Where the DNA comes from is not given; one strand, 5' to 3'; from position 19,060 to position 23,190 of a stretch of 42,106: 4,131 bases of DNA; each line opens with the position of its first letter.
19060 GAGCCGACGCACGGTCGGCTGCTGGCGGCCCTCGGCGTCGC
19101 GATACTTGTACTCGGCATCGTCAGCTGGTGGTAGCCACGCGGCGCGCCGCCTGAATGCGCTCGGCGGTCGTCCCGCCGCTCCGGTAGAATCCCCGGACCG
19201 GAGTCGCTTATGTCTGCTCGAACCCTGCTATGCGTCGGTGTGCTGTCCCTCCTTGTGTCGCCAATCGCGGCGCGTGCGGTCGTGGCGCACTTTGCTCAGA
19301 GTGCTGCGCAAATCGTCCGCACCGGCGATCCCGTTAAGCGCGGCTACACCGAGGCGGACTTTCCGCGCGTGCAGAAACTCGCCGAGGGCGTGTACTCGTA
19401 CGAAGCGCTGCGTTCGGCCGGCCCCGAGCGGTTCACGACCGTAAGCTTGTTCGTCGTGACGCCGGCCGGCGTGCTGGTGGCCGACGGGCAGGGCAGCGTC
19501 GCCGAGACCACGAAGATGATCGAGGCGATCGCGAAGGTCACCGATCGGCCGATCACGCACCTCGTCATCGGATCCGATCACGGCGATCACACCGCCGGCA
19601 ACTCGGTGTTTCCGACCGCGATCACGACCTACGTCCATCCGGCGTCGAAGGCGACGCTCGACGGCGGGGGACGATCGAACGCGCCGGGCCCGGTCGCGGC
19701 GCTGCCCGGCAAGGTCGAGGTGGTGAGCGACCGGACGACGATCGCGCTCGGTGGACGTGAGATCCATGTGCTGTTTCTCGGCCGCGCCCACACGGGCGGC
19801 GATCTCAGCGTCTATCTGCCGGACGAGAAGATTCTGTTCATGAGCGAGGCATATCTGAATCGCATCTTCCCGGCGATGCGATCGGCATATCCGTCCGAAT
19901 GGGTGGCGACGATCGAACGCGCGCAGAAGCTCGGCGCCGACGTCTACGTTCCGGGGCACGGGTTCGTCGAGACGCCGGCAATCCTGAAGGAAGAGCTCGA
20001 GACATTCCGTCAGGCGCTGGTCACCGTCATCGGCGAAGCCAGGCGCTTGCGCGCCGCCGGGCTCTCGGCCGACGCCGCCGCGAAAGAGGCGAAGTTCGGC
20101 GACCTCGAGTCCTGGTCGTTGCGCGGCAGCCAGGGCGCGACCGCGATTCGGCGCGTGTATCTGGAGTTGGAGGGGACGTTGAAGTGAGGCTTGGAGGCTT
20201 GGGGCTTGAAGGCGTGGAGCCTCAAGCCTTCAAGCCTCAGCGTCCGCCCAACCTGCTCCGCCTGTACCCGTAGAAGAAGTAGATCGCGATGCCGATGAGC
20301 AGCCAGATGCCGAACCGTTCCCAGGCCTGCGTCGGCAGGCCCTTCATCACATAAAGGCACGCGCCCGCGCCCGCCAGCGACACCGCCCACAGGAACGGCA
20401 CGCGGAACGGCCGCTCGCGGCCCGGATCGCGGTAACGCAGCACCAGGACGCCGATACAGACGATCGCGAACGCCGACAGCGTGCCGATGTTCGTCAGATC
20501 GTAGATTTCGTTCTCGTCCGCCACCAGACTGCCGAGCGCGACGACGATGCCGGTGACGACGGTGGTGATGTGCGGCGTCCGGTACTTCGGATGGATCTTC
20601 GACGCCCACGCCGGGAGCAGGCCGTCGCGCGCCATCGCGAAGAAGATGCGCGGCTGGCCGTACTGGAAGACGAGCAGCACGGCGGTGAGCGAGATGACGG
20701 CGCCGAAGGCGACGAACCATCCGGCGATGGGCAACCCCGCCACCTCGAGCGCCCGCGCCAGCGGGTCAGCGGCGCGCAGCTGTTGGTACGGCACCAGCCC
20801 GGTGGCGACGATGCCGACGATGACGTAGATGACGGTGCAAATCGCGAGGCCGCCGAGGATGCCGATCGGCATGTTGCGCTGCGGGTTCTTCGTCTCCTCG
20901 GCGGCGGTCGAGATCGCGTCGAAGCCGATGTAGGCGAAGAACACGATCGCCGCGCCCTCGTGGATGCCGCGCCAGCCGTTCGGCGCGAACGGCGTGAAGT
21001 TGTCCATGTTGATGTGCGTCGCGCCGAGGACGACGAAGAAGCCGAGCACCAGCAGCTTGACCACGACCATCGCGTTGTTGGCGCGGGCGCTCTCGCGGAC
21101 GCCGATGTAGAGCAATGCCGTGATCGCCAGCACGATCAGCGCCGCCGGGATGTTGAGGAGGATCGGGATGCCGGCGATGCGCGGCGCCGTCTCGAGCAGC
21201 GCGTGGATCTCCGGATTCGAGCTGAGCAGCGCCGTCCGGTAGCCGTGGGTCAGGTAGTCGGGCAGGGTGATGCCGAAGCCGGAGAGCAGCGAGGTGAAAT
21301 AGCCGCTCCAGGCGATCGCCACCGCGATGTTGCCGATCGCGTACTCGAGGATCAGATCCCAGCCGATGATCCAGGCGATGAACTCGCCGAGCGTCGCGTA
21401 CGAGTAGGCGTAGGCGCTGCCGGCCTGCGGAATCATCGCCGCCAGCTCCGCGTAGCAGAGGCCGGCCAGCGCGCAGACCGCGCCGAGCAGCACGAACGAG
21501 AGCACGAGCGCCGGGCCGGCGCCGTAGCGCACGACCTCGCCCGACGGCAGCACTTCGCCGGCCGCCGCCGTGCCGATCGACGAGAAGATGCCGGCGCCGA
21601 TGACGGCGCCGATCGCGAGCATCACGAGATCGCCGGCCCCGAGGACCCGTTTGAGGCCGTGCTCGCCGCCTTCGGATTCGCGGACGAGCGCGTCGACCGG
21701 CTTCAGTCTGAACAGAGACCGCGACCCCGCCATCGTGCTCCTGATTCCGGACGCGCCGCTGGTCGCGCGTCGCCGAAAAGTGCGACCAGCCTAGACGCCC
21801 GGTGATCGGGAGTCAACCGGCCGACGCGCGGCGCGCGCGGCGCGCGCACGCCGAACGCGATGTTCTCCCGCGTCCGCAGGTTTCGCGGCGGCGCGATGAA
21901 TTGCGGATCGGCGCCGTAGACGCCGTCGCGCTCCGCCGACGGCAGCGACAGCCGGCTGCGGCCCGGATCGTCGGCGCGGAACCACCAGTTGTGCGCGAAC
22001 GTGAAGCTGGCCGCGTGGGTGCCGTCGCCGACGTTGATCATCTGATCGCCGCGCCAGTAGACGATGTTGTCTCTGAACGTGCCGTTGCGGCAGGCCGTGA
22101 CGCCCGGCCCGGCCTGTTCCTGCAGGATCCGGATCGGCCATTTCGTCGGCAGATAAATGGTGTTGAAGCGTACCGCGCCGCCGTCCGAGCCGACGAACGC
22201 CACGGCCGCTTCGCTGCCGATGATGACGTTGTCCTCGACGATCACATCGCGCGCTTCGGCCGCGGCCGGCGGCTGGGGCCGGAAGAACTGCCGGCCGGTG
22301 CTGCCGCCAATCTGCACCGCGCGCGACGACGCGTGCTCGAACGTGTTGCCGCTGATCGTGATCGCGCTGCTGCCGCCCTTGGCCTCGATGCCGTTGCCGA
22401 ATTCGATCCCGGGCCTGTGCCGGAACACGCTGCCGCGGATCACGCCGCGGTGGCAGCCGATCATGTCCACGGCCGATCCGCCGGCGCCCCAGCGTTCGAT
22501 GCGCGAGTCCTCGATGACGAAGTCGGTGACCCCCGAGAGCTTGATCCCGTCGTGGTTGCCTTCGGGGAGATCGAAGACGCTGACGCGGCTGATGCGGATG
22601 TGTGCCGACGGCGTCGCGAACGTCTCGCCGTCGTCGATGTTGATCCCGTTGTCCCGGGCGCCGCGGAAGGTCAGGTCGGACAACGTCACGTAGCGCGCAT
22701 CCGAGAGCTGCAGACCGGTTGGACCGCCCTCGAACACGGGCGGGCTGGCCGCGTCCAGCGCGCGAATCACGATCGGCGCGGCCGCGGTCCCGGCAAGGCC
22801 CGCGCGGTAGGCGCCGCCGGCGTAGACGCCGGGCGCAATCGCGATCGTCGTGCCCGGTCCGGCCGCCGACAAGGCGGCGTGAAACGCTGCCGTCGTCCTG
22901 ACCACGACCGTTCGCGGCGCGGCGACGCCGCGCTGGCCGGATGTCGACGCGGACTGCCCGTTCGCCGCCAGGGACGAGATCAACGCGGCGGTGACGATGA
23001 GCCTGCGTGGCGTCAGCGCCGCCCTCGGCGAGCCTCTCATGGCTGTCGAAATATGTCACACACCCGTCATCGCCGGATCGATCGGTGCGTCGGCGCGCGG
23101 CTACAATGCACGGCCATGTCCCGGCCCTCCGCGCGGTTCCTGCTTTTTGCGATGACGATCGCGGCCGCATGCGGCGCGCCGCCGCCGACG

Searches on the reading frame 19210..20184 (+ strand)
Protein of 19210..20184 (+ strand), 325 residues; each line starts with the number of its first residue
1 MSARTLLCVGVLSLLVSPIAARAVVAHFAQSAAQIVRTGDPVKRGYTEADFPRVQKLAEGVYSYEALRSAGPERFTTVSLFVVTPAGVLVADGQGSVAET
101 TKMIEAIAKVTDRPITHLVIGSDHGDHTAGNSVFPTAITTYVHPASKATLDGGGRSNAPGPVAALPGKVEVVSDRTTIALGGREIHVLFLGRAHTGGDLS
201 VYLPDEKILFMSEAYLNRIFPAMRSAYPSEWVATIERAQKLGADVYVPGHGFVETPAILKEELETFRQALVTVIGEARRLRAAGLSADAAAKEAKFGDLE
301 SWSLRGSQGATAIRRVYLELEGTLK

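Call 19: search_protein_families(library=pfam, proteins=[window:19210-20184:+], max_evalue=0.001)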
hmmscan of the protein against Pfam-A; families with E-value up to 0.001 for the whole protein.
window:19210-20184:+ (325 aa): 1 family
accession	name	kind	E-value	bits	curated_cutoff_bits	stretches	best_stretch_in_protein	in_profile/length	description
PF00753.33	Lactamase_B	-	2.7e-10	40.9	22.7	1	77-250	6-196/196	Metallo-beta-lactamase superfamily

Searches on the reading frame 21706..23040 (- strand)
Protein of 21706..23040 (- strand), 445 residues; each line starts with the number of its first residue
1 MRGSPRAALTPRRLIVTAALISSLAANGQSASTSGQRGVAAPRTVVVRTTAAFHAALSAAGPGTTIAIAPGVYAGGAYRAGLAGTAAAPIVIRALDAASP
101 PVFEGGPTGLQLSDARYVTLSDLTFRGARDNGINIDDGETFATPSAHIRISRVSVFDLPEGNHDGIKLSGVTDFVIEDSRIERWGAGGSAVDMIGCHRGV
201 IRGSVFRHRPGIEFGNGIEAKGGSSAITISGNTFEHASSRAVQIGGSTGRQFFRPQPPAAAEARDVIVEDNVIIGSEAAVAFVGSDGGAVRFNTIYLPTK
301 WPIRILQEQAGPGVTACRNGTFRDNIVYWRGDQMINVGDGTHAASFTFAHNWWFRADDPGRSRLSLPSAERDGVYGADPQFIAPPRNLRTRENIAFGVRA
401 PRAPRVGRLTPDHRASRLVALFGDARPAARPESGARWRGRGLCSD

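Call 19: search_protein_families(library=pfam, proteins=[window:21706-23040:-], max_evalue=0.001)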
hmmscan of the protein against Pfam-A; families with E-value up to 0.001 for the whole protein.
window:21706-23040:- (445 aa): 2 families
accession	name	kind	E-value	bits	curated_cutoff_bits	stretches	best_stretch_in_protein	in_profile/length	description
PF13229.12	Beta_helix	-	1.5e-14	54.4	25.9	2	109-248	2-124/158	Right handed beta helix region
PF05048.19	NosD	-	3.3e-05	23.9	23.6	0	109-249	18-138/212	Periplasmic copper-binding protein (NosD)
